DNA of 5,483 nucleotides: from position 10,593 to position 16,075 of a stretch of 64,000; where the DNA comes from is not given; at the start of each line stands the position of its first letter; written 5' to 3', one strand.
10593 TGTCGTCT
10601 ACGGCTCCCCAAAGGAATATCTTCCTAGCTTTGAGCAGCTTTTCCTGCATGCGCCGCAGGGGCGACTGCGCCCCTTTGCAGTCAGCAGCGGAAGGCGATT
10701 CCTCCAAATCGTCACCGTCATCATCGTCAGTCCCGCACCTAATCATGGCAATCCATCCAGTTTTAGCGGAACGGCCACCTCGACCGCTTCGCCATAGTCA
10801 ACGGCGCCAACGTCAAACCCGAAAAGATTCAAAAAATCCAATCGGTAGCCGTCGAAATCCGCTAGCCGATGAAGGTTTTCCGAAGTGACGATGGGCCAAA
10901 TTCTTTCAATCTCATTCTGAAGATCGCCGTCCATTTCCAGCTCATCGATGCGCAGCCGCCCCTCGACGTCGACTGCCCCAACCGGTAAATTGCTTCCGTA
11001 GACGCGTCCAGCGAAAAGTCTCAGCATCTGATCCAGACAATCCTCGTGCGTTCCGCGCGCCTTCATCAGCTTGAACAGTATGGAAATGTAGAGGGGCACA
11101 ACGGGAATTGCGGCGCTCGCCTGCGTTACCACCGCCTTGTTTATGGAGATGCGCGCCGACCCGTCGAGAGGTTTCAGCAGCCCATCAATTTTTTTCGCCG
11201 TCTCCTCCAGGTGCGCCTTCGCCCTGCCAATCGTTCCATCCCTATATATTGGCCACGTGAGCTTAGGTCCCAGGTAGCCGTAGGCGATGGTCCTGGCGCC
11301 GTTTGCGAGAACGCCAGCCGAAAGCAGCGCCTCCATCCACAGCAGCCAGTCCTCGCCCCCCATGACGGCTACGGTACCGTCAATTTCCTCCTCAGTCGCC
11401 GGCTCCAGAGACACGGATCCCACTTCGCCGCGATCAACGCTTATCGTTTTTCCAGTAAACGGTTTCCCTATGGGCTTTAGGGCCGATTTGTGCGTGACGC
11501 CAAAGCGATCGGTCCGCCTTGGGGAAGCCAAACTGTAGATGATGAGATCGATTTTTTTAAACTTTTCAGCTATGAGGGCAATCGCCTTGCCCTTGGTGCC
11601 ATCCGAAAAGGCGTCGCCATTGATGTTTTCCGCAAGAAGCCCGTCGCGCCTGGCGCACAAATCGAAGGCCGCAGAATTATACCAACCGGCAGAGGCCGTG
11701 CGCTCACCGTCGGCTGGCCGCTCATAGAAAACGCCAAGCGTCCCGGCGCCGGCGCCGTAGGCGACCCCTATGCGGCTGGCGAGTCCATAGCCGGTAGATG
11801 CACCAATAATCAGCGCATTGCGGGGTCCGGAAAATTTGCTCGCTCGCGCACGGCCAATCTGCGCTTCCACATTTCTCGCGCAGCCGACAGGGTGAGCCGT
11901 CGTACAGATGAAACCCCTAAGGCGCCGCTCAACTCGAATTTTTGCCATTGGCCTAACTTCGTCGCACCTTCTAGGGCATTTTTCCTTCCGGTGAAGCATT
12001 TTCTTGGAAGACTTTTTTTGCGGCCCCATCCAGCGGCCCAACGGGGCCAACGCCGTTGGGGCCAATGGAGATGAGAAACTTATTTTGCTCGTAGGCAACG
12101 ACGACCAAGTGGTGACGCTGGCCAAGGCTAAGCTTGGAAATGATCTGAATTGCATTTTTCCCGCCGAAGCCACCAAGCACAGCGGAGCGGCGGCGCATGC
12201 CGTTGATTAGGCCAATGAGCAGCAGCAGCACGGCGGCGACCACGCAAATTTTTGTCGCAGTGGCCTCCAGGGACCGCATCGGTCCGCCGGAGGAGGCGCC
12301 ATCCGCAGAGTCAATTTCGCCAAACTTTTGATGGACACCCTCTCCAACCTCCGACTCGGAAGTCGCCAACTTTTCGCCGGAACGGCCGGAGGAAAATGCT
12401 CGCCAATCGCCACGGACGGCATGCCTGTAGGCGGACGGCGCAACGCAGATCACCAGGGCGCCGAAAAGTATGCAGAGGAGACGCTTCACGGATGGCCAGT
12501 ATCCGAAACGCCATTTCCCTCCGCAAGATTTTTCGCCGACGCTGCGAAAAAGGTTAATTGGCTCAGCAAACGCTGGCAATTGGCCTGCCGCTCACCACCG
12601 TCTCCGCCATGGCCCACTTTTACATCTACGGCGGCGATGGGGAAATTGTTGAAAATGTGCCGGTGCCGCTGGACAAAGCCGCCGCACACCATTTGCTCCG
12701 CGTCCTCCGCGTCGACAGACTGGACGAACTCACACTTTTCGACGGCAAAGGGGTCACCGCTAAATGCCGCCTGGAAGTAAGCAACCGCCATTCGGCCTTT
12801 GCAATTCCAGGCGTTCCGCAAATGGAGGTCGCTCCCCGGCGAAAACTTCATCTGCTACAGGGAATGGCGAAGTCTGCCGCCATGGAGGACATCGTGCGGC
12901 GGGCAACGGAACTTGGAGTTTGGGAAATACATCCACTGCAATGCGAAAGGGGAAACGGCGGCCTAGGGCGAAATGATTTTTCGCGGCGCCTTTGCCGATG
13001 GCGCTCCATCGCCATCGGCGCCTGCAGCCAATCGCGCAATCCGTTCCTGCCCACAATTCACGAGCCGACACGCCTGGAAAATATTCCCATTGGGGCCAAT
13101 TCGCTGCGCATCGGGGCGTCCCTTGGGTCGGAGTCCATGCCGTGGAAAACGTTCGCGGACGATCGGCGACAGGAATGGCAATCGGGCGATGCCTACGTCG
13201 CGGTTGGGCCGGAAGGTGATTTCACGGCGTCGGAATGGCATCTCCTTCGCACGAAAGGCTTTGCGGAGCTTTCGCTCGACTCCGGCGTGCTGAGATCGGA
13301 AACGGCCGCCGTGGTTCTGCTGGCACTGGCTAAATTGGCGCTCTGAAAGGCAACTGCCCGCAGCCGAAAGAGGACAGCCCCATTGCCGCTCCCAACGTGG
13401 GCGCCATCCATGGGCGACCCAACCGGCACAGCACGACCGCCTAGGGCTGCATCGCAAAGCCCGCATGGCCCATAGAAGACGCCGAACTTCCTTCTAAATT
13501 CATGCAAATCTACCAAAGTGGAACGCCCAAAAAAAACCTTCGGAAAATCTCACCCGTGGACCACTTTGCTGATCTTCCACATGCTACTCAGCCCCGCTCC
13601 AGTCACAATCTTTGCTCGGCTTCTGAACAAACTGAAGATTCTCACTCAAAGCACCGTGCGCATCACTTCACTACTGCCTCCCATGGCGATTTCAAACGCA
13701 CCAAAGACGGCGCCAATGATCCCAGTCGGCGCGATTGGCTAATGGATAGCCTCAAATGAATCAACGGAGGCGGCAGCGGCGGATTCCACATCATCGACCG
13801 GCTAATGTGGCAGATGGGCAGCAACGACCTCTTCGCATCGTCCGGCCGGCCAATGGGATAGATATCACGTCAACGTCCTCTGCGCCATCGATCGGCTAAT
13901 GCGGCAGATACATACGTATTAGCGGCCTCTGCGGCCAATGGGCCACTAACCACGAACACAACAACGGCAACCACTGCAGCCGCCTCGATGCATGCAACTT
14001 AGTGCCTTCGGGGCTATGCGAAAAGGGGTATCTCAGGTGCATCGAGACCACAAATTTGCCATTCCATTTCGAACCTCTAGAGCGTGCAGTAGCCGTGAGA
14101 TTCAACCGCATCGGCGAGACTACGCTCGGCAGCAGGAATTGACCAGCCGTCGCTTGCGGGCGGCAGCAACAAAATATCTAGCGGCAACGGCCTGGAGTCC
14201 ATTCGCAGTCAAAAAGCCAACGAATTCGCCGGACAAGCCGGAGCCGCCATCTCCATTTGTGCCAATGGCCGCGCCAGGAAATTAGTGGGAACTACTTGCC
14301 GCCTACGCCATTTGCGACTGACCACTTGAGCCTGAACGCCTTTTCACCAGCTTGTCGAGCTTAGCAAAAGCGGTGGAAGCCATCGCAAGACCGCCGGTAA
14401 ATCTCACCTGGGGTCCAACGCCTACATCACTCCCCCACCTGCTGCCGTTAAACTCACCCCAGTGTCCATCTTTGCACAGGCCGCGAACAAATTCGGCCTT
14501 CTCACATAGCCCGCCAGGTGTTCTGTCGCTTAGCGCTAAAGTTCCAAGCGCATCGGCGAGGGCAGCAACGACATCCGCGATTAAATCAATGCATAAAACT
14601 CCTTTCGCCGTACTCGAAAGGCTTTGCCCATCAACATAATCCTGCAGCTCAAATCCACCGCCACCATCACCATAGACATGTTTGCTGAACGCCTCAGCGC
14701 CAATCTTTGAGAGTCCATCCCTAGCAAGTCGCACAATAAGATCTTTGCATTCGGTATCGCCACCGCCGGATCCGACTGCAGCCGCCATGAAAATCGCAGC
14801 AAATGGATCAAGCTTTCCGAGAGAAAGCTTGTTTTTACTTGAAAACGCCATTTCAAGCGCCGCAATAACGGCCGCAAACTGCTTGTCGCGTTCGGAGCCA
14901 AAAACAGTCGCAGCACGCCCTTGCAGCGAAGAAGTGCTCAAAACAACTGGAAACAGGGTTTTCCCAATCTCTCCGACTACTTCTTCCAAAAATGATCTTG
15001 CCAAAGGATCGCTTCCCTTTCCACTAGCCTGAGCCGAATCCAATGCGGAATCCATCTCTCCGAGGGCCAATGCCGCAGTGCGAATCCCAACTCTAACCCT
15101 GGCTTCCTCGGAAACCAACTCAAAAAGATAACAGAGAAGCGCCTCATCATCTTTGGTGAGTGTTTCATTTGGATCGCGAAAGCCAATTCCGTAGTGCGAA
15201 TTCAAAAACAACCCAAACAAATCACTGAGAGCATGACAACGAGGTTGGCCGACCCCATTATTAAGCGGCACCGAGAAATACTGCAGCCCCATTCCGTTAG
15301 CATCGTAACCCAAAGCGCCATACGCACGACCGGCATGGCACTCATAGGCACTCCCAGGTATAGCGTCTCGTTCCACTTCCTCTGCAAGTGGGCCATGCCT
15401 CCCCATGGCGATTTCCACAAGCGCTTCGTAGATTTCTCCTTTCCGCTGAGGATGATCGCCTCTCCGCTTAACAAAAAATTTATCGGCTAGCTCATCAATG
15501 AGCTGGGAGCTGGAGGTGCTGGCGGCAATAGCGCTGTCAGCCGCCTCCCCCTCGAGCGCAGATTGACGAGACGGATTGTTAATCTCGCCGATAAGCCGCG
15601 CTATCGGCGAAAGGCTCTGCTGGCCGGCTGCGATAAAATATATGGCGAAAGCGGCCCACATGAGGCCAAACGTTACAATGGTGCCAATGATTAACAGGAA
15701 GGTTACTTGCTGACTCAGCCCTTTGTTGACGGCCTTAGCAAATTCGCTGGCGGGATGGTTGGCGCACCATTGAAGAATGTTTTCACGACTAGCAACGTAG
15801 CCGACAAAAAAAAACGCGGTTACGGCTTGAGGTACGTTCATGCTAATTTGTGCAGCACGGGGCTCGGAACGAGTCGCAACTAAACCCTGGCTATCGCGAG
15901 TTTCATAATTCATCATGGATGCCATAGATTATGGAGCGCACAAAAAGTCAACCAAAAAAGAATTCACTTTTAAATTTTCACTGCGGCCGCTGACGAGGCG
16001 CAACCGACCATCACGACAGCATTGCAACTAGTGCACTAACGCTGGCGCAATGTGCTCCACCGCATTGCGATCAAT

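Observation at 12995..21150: Tandem segmental duplication of a ~4.3-4.8-kb unit (rsmE part, spacer, family-A gene, lipoprotein gene) with differential decay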

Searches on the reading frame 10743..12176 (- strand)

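Call 5: search_protein_families(library=pfam, proteins=[window:10743-12176:-], max_evalue=0.01)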
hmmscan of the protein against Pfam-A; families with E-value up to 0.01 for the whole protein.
window:10743-12176:- (477 aa): 3 families
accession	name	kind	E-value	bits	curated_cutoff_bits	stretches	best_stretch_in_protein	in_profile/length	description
PF12241.14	Enoyl_reductase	-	9.3e-100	333.3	22.1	1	159-393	1-236/236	Trans-2-enoyl-CoA reductase catalytic region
PF12242.14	Eno-Rase_NADH_b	-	8.3e-29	99.6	23.4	1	82-156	2-78/79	NAD(P)H binding domain of trans-2-enoyl-CoA reductase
PF07055.18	Eno-Rase_FAD_bd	-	4.5e-23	81.8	25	1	402-464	1-63/64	Enoyl reductase FAD binding domain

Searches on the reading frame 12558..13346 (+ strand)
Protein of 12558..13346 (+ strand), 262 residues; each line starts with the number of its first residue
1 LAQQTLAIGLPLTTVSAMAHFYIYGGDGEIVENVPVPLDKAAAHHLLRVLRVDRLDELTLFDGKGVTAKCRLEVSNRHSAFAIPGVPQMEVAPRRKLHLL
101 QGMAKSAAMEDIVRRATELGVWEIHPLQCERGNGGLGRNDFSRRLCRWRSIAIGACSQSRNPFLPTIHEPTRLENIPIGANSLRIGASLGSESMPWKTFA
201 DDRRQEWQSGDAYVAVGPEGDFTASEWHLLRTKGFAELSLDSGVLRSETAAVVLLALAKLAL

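Call 5: search_protein_families(library=pfam, proteins=[window:12558-13346:+], max_evalue=0.01)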
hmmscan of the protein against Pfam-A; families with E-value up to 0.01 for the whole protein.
window:12558-13346:+ (262 aa): 2 families
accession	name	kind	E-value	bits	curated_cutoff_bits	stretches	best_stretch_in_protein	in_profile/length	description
PF04452.19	Methyltrans_RNA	-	4.3e-34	117.9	23.9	1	95-258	5-164/165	RNA methyltransferase domain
PF20260.4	PUA_4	-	1.2e-07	32.2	23.9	1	38-83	1-46/48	RNA methyltransferase PUA domain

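Call 6: search_protein_families(library=ncbifam, proteins=[window:12558-13346:+], max_evalue=0.01)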
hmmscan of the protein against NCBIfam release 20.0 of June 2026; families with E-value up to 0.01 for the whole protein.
window:12558-13346:+ (262 aa): 23 families
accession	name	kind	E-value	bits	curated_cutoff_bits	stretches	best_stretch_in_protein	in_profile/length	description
NF008692.0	PRK11713.1-5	equivalog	4.4e-44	150.7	196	1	30-260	12-241/246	16S rRNA (uracil(1498)-N(3))-methyltransferase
TIGR00046.1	TIGR00046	subfamily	1.3e-40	139.3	41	1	32-260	12-235/240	RsmE family RNA methyltransferase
NF008697.0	PRK11713.4-1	equivalog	1.2e-33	116.4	234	1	36-255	20-236/250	16S rRNA (uracil(1498)-N(3))-methyltransferase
NF008709.0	PRK11713.7-4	equivalog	2.3e-33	115.6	292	1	31-257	11-237/246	16S rRNA (uracil(1498)-N(3))-methyltransferase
NF008706.0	PRK11713.7-1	equivalog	1.7e-29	103.3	273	1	37-258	16-226/232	16S rRNA (uracil(1498)-N(3))-methyltransferase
NF008711.0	PRK11713.7-6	equivalog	4e-29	102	304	1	38-258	18-238/244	16S rRNA (uracil(1498)-N(3))-methyltransferase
NF008703.0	PRK11713.6-2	equivalog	4.5e-28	98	291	1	35-258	17-235/242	16S rRNA (uracil(1498)-N(3))-methyltransferase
NF008705.0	PRK11713.6-4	equivalog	3.6e-27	95.2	343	1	35-259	17-235/248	16S rRNA (uracil(1498)-N(3))-methyltransferase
NF008693.0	PRK11713.2-3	equivalog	6.3e-26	91.1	210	1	32-258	14-238/246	16S rRNA (uracil(1498)-N(3))-methyltransferase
NF008694.0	PRK11713.3-2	equivalog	4.5e-25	88.4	234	1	23-259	10-238/245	16S rRNA (uracil(1498)-N(3))-methyltransferase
NF008702.0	PRK11713.6-1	equivalog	7.1e-25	87.6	269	1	36-254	16-225/235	16S rRNA (uracil(1498)-N(3))-methyltransferase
NF008690.0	PRK11713.1-1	equivalog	1.2e-24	87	342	1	30-255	12-232/243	16S rRNA (uracil(1498)-N(3))-methyltransferase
NF008696.0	PRK11713.3-5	equivalog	4.3e-24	85.2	234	1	29-259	14-239/248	16S rRNA (uracil(1498)-N(3))-methyltransferase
NF008701.0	PRK11713.5-5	equivalog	1.6e-23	83.4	215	1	36-256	15-223/228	16S rRNA (uracil(1498)-N(3))-methyltransferase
NF008707.0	PRK11713.7-2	equivalog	2.9e-23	82.4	327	1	39-259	30-250/255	16S rRNA (uracil(1498)-N(3))-methyltransferase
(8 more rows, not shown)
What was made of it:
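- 12558..13346 (+): Intact rsmE (16S rRNA m3U1498 methyltransferase). It is the source of the duplicated pieces 13003-13156 and 13303-13346. Pfam PF04452 (4e-34) and PF20260; TIGR00046 above its cutoff (calls 5, 6).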

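Call 11: find_related_loci(query=window:12558-13346:+, collection=genome_contigs, flank=10000)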
Query window:12558-13346:+ (262 aa) in genome_contigs; peptide patterns used: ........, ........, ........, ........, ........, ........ (x = any residue, [..] = any of these).
122 stretches matched a pattern; 5 encode a relative of the query (tblastn E <= 1e-3); 5 distinct loci.
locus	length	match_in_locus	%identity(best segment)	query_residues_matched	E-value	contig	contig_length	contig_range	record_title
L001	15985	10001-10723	51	17-261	8e-69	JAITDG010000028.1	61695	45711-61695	MAG: Puniceicoccales bacterium isolate Nm470_bin121 k119_146124, whole genome shotgun sequence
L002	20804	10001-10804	32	1-257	1e-33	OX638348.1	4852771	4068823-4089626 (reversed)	MAG: uncultured Opitutaceae bacterium isolate b1b57f99-08c0-43d1-969e-fd0ef39b1292 genome assembly, chromosome: 1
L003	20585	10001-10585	31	44-246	1e-18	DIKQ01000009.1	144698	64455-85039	MAG TPA_asm: Cloacimonetes bacterium UBA5614 UBA5614_contig_12425, whole genome shotgun sequence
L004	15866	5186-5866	28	17-254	2e-16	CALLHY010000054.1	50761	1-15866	MAG TPA_asm: uncultured bacterium isolate SRR3330204_bin.118_CONCOCT_v1.1_MAG genome assembly, contig: ERZ724078.572, wh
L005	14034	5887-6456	29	57-254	1e-14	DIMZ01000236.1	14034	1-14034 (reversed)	MAG TPA_asm: Cloacimonetes bacterium UBA5553 UBA5553_contig_3, whole genome shotgun sequence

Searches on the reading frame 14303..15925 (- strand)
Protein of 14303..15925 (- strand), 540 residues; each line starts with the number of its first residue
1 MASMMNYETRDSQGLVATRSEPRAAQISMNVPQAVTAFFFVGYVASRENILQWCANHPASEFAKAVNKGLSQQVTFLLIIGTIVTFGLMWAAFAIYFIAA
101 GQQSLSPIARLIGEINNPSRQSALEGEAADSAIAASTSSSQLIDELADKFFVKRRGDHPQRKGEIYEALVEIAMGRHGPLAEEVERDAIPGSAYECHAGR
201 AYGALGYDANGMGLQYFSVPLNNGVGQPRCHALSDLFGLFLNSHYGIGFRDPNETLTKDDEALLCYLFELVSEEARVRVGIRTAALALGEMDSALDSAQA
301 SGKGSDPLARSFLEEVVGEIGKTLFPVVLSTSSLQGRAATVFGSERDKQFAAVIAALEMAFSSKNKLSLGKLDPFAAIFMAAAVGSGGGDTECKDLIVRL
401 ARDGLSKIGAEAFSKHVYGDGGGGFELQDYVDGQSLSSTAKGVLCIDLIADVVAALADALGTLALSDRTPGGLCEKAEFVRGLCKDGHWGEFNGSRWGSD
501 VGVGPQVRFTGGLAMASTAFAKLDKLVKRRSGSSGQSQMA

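Call 5: search_protein_families(library=pfam, proteins=[window:14303-15925:-], max_evalue=0.01)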
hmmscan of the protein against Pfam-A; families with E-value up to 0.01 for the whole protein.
window:14303-15925:- (540 aa): 1 family
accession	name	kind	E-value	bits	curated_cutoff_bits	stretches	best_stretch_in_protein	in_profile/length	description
PF12613.13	FliC_D2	-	0.0091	16.8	25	0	410-472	31-93/119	Flagellin, D2 domain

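Call 6: search_protein_families(library=ncbifam, proteins=[window:14303-15925:-], max_evalue=0.01)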
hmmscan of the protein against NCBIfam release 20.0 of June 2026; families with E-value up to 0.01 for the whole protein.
window:14303-15925:- (540 aa): 0 families

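Call 8: find_homologous_proteins(query=window:14303-15925:-, max_evalue=0.001)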
Query window:14303-15925:- (540 aa): 2 proteins with E <= 0.001 among 8000 candidates.
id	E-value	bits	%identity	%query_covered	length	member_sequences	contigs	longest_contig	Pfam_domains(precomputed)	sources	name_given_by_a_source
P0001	0.0e+0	1131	100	95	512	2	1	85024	-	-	-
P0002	3.1e-81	292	43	71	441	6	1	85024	-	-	-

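Call 9: find_encoding_contigs(protein=P0001, flank=10000, max_places=6)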
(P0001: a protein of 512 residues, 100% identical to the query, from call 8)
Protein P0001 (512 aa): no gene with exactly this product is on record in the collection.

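Call 32: search_protein_representatives(alignment_id=A3)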
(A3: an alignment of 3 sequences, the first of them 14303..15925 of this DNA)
Query: 3 sequences, 512 profile positions. Proteins with E-value up to 0.001 (for the whole library): 4; up to 1e-10: 4; up to 1e-30: 3. The best 4 are listed.
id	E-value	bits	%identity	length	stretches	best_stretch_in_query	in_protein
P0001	2.0e-290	980.1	-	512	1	23-510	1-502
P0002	2.3e-243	824.9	-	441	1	23-444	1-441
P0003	1.5e-33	132.6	-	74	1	439-512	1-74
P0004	5.4e-17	78.0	-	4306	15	347-438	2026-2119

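Call 43: predict_structure(alignment_id=A3)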
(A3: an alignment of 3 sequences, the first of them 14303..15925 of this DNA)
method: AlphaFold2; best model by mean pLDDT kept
length: 540 residues; sequences in the alignment: 3
mean_pLDDT: 38.1   pTM: 0.33
mean pLDDT of the five models: 38.1, 33.2, 33.0, 32.3, 31.1
residues with pLDDT >= 90: 0; 70-90: 0; 50-70: 89; < 50: 451
segments of 3 or more residues with pLDDT < 50: 1-54, 57-137, 156-163, 174-236, 242-253, 276-456, 463-470, 492-494, 499-518, 526-540
pLDDT, mean of each block of 10 residues (from residue 1): 24 23 23 31 35 48 44 40 39 35 28 31 26 34 60 48 54 44 38 28 27 26 31 48 46 49 53 48 41 40 38 41 35 31 34 37 28 34 31 36 31 30 26 27 37 47 49 56 53 47 36 47 49 35
secondary structure, 60 per line:
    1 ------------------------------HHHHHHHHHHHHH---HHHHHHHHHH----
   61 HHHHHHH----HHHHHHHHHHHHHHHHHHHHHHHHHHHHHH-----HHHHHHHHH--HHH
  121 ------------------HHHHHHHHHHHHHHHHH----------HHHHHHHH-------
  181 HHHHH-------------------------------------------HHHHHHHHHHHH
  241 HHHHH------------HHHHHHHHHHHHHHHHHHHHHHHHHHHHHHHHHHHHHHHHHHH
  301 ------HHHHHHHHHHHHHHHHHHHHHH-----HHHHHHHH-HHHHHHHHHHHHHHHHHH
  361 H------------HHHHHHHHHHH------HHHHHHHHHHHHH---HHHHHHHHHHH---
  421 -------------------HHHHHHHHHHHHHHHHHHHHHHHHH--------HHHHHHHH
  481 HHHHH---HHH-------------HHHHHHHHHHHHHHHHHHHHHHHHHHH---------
elements in order: H31-43 H47-56 H61-67 H72-101 H107-115 H139-155 H166-173 H181-185 H229-245 H258-300 H307-328 H334-341 H343-361 H374-384 H391-403 H407-417 H440-464 H473-485 H505-531
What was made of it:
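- The AF2 model is unusable at pLDDT 38 (call 43).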

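Call 47: search_protein_families(library=phrogs, proteins=[window:14303-15925:-], max_evalue=0.01)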
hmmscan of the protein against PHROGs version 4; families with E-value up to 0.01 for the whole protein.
window:14303-15925:- (540 aa): 0 families

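Call 48: find_related_loci(query=A3, collection=metagenome_contigs, flank=10000)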
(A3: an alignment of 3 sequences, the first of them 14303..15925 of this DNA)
Query A3 (540 aa) in metagenome_contigs; peptide patterns used: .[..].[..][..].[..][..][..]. (x = any residue, [..] = any of these).
117 stretches matched a pattern, but none encodes a relative of the query by tblastn (E <= 1e-3).

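Call 50: find_related_loci(query=A5, collection=metagenome_contigs, flank=10000)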
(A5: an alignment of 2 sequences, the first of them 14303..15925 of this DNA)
Query A5 (540 aa) in metagenome_contigs; peptide patterns used: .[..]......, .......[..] (x = any residue, [..] = any of these).
489 stretches matched a pattern, but none encodes a relative of the query by tblastn (E <= 1e-3).

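Call 59: search_solved_structures(query=A5, max_evalue=1)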
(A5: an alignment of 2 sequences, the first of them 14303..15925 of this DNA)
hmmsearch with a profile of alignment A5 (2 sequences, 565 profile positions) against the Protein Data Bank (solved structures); distinct sequences matched with E-value up to 1: 0.

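Call 60: search_protein_families(library=padloc, proteins=[window:14303-15925:-], max_evalue=0.01)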
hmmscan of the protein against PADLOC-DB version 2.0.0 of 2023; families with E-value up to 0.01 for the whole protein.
window:14303-15925:- (540 aa): 0 families
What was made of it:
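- On Any described protein family for gene A: No match in Pfam, NCBIfam, PHROGs, PADLOC or PDB (calls 5, 6, 47, 59, 60).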

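Call 65: find_related_loci(query=A5, collection=viral_contigs, flank=5000)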
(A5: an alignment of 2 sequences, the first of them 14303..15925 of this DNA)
Query A5 (540 aa) in viral_contigs; peptide patterns used: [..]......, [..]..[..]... (x = any residue, [..] = any of these).
380 stretches matched a pattern, but none encodes a relative of the query by tblastn (E <= 1e-3).
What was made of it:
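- On Tandem segmental duplication: No relative carries the locus (calls 8, 32, 48, 50, 65).
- No read-level or second-strain evidence is available, because no relative carrying this locus exists in any searched collection (calls 8, 32, 48, 50, 65).
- Tried and rejected: Homology for A: word-indexed search of 5.8e9 proteins (call 8), full HMMER profile search of 1.84e9 representatives (call 32), two metagenome scans and one viral scan (calls 48, 50, 65).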
